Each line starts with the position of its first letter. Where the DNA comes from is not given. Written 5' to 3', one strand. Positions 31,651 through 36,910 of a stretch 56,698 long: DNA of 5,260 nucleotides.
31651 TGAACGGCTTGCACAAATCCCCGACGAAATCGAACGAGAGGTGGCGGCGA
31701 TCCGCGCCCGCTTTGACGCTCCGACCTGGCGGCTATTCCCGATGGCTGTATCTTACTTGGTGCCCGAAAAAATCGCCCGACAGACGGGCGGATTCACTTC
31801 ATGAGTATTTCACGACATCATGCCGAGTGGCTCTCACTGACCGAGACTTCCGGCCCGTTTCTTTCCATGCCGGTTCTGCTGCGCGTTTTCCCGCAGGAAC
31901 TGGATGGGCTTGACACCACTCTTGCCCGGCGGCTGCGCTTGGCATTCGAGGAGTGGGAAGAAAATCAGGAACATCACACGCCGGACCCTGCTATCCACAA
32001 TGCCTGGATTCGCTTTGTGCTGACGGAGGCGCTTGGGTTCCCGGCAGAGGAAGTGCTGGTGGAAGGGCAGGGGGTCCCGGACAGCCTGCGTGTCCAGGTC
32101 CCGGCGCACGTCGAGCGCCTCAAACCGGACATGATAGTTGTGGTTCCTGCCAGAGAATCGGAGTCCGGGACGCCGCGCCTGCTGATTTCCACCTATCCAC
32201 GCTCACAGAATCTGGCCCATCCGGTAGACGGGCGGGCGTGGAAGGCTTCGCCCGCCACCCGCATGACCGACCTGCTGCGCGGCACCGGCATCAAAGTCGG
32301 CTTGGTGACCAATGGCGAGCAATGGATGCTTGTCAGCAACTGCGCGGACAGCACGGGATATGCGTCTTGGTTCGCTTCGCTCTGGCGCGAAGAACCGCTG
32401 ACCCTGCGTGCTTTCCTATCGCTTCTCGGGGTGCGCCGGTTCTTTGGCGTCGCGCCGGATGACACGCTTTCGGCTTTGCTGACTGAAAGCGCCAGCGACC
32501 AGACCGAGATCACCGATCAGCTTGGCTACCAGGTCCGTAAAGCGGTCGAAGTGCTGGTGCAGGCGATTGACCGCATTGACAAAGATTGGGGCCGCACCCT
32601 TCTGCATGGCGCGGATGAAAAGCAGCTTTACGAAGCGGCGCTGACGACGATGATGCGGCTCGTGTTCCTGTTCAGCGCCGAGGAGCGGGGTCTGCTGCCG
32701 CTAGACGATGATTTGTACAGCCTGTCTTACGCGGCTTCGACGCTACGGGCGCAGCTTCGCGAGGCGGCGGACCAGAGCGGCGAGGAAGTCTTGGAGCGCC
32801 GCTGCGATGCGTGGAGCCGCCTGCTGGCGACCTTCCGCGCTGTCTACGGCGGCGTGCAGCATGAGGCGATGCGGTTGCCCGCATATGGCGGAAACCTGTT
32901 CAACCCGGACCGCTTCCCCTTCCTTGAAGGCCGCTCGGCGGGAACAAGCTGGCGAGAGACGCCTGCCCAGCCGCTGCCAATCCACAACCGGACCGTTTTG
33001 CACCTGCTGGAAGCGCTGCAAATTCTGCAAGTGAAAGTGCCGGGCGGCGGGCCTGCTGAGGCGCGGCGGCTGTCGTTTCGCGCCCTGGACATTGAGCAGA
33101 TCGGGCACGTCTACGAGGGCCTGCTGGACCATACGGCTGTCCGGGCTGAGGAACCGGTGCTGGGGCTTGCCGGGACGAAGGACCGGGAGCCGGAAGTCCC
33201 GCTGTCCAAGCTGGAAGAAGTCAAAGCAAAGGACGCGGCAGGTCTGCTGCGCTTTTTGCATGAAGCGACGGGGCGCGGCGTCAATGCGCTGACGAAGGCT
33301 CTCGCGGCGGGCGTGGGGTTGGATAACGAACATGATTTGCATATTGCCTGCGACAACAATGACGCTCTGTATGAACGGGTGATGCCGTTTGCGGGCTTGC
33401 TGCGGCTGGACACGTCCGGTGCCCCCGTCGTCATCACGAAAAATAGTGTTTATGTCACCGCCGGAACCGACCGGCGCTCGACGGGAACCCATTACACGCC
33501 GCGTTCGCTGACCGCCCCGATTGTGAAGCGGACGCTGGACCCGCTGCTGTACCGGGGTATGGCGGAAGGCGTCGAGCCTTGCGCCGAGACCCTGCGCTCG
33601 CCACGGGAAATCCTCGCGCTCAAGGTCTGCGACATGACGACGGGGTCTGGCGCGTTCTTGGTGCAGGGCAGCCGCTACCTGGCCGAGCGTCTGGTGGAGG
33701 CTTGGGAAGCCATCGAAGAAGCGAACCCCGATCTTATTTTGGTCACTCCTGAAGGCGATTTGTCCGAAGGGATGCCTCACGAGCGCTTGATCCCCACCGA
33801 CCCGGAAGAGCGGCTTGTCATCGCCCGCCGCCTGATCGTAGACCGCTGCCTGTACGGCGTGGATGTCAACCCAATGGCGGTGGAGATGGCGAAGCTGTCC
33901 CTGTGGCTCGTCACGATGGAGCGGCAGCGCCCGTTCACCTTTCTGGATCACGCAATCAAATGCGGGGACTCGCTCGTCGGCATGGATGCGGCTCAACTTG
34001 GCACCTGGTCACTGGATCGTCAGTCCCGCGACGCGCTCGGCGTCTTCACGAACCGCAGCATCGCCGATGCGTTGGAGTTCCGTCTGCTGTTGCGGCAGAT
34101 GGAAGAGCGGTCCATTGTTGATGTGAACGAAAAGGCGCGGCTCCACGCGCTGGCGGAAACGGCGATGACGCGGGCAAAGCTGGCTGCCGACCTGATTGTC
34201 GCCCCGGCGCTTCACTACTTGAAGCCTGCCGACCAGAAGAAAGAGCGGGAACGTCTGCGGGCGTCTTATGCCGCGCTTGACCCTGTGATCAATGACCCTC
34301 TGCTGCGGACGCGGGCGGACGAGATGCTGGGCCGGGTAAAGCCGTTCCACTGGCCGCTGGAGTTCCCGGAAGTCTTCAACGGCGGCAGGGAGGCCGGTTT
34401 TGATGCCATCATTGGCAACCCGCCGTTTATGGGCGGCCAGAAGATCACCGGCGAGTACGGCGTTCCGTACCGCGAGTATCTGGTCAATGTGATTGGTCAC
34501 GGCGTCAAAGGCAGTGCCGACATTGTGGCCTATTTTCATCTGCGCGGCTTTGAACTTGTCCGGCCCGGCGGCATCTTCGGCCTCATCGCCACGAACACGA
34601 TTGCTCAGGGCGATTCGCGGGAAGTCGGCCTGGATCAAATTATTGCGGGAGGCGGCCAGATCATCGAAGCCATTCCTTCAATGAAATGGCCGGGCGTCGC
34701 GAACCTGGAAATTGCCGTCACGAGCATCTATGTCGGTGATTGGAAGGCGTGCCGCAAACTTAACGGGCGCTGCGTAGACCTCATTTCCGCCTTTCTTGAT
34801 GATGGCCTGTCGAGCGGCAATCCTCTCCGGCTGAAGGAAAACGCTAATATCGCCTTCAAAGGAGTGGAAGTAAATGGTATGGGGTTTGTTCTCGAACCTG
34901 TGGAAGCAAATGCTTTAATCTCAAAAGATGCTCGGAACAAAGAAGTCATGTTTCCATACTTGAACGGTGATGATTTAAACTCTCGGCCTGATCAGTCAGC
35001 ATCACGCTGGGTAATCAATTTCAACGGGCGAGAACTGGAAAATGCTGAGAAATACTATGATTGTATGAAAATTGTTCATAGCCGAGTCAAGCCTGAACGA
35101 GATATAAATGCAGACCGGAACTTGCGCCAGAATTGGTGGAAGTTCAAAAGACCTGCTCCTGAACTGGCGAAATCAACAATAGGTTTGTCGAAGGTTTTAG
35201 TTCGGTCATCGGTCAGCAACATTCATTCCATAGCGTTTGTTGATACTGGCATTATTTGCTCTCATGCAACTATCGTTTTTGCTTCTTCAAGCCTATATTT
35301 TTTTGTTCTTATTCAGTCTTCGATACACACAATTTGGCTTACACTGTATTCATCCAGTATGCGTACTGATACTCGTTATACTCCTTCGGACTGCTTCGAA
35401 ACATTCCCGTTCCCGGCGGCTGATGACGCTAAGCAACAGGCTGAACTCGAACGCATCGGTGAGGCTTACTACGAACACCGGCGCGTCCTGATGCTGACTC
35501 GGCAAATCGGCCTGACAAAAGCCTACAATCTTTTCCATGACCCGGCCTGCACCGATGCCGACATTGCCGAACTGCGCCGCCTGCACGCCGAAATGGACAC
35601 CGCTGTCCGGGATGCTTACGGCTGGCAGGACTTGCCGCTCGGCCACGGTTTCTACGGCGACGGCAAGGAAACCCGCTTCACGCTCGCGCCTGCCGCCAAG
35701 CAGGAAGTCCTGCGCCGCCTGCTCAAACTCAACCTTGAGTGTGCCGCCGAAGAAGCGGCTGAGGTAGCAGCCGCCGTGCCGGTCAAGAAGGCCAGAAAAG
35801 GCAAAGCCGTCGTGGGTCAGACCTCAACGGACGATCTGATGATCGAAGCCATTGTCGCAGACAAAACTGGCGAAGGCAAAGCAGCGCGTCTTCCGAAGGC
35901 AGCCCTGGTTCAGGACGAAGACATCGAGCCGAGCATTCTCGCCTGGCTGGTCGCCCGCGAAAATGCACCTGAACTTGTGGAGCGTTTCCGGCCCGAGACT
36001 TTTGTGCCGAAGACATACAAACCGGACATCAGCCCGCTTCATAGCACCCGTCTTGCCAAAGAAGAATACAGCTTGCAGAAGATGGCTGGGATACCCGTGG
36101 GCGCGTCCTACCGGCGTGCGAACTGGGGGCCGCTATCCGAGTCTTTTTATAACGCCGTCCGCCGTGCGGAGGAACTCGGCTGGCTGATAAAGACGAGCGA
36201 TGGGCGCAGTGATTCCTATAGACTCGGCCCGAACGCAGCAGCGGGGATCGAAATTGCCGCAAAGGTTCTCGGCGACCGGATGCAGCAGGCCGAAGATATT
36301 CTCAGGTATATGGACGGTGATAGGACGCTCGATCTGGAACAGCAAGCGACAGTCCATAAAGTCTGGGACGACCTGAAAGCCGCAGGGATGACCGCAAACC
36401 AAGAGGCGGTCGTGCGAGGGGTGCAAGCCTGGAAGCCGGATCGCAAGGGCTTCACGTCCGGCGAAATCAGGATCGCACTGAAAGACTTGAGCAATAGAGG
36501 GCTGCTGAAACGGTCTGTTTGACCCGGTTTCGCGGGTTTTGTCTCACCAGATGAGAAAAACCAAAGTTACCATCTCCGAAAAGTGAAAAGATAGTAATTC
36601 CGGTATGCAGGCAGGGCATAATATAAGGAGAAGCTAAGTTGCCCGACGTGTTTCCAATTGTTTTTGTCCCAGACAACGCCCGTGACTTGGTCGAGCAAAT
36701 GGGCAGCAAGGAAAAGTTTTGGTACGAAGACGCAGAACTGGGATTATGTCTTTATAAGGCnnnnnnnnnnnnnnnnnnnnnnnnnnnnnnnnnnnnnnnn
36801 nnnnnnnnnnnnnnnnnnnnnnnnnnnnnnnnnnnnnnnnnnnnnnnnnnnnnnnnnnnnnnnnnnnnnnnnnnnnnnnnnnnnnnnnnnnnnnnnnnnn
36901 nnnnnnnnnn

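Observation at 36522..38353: Split HipA-like kinase plus a HipS-like/HIRAN fusion protein inserted in the middle of DISARM: possible DNA-end-sensing kinase switch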

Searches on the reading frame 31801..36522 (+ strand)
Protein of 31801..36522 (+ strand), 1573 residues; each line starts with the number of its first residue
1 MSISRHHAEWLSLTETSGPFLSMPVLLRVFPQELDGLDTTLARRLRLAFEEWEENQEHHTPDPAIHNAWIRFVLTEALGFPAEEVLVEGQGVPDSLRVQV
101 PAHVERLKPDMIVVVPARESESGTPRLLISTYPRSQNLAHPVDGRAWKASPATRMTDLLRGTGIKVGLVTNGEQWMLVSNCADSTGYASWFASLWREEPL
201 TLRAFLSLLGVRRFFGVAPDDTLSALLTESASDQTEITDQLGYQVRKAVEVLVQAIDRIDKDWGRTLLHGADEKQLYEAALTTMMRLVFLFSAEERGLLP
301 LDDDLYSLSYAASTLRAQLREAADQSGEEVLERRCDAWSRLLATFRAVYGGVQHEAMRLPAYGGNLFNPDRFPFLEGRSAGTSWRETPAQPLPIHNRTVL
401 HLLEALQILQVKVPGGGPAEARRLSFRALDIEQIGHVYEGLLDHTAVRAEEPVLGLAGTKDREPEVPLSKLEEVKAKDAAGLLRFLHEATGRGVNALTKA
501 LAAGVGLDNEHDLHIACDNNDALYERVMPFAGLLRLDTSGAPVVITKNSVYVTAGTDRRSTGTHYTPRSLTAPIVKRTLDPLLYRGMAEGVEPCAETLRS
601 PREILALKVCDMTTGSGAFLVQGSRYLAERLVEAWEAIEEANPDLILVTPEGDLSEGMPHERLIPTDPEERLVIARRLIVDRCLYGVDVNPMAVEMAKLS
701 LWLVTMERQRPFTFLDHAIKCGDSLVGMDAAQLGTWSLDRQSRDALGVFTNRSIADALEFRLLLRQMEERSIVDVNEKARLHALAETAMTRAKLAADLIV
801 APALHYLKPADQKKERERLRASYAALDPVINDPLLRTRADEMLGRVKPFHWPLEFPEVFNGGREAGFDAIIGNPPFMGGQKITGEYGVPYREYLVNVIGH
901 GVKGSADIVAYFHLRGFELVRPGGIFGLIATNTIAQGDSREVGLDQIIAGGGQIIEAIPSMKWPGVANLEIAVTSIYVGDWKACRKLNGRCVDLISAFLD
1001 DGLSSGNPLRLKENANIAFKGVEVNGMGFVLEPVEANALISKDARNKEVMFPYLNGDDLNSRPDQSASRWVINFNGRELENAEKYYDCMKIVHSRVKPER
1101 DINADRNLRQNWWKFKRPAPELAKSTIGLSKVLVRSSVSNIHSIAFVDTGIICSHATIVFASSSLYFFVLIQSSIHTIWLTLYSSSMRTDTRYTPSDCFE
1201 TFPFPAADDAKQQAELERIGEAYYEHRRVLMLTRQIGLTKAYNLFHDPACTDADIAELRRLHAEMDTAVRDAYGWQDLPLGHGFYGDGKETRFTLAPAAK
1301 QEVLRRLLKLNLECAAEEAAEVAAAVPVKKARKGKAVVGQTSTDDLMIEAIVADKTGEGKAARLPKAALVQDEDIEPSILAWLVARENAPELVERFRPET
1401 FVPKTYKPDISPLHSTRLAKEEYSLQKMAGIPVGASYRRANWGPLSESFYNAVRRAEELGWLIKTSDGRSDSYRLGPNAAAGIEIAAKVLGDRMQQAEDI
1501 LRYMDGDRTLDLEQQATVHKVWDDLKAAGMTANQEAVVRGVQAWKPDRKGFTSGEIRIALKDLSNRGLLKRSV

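Call 15: search_protein_families(library=padloc, proteins=[window:31801-36522:+], max_evalue=0.00001)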
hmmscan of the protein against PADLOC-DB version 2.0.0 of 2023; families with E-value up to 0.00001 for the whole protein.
window:31801-36522:+ (1573 aa): 28 families (the best 25 are shown)
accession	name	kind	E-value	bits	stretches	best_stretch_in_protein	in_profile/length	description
PDLC02643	DrmMI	-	0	1715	1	2-1337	5-1335/1347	DrmMI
PDLC02638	DrmMI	-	0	1072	1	1-930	1-934/935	DrmMI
PDLC03618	REase_MTase_IIG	-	0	1039.4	2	1-798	1-787/1429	Type IIG restriction enzyme-methyltransferase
PDLC02645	DrmMI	-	8.8e-234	776.2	1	2-801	2-764/772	DrmMI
PDLC02644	DrmMI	-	2.5e-207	689.1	2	847-1326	363-878/988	DrmMI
PDLC02646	DrmMI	-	1.4e-178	593.6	2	834-1336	251-771/792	DrmMI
PDLC02642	DrmMI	-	8.9e-159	527.7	1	3-580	5-571/594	DrmMI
PDLC02640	DrmMI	-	2.9e-133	443.7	2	911-1290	535-925/1015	DrmMI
PDLC02639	DrmMI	-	1.7e-122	408.3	2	285-816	1-480/803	DrmMI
PDLC03627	REase_MTase_IIG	-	9.7e-76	253.4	1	868-1376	564-1087/1136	Type IIG restriction enzyme-methyltransferase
PDLC03622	REase_MTase_IIG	-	1.4e-74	249.3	2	155-487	1-335/1524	Type IIG restriction enzyme-methyltransferase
PDLC03599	REase_MTase_IIG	-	1.1e-72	243.3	1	868-1276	471-909/959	Type IIG restriction enzyme-methyltransferase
PDLC03598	REase_MTase_IIG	-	7.2e-32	108.2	1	868-1276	482-888/912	Type IIG restriction enzyme-methyltransferase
PDLC02626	DrmD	-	1.4e-29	101.3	1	1168-1319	14-168/276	DrmD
PDLC03609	REase_MTase_IIG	-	3.4e-23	79.4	2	604-727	434-533/1066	Type IIG restriction enzyme-methyltransferase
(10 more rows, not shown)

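Call 16: search_protein_families(library=pfam, proteins=[window:31801-36522:+], max_evalue=0.001)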
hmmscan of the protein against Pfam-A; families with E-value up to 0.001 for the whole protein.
window:31801-36522:+ (1573 aa): 3 families
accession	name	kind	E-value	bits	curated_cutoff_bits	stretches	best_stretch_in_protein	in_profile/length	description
PF07669.17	Eco57I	-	5.2e-24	85.7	25.3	1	683-938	2-141/171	Eco57I restriction-modification methylase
PF20466.3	MmeI_TRD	-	8.9e-15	55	27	1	1024-1206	27-206/207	MmeI, target recognition domain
PF20473.4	MmeI_Mtase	-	4.4e-13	49.5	27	1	870-979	139-247/259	MmeI, DNA-methyltransferase domain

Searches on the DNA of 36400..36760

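Call 79: search_rna_families(source=window, start=36400, end=36760, threshold=evalue, max_evalue=1)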
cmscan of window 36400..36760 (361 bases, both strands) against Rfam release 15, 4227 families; matches with E-value up to 1: 0.
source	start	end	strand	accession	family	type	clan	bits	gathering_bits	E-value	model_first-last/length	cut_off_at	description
